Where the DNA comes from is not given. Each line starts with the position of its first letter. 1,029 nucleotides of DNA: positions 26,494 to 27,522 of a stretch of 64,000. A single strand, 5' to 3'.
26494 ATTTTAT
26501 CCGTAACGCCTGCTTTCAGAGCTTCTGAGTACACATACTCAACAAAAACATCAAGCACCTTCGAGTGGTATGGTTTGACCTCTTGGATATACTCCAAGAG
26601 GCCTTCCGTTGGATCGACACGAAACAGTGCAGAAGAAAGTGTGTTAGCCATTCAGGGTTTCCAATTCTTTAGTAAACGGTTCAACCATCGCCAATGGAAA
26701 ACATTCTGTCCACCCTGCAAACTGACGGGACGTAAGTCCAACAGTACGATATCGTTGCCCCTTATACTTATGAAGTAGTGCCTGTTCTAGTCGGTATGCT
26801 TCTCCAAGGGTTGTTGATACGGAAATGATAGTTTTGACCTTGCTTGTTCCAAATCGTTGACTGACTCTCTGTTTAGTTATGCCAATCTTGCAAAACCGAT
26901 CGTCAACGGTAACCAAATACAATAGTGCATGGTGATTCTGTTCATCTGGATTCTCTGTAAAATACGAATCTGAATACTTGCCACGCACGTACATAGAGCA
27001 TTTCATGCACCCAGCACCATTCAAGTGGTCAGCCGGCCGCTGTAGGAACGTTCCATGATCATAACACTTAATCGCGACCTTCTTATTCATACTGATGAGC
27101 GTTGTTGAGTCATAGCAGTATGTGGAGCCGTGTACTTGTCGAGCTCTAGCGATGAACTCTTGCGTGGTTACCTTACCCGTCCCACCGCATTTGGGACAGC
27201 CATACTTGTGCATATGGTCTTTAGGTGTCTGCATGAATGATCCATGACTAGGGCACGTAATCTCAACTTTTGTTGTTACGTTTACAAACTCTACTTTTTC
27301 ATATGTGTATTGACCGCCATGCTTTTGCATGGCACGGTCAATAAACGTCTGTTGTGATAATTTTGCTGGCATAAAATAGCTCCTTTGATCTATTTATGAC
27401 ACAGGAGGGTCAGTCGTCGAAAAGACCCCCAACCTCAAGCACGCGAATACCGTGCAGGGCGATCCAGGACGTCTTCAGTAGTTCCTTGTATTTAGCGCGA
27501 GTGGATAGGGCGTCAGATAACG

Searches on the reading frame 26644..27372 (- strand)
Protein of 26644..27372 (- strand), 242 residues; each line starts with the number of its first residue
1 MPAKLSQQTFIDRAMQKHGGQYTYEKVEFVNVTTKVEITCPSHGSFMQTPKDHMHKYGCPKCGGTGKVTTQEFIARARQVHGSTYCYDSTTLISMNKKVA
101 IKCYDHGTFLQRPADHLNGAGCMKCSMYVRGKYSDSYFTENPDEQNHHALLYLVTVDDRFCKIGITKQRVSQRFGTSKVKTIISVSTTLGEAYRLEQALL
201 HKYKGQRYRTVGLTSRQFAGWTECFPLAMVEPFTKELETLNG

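Call 59: search_protein_families(library=pfam, proteins=[window:26644-27372:-], max_evalue=0.01)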
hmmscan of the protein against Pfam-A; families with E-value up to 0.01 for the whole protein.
window:26644-27372:- (242 aa): 4 families
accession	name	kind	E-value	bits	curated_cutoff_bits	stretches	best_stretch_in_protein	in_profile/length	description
PF14311.12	DUF4379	-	4.1e-05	24.1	24.5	0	33-64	23-55/56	Probable Treble clef zinc finger domain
PF05265.19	DUF723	-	0.00013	22.3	20.9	1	27-63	22-60/60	Protein of unknown function (DUF723)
PF15777.11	Anti-TRAP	-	0.0012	19.3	32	1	34-71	7-45/59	Tryptophan RNA-binding attenuator protein inhibitory protein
PF24582.1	DUF7609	-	0.0083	16.9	27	0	11-34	50-73/85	Domain of unknown function (DUF7609)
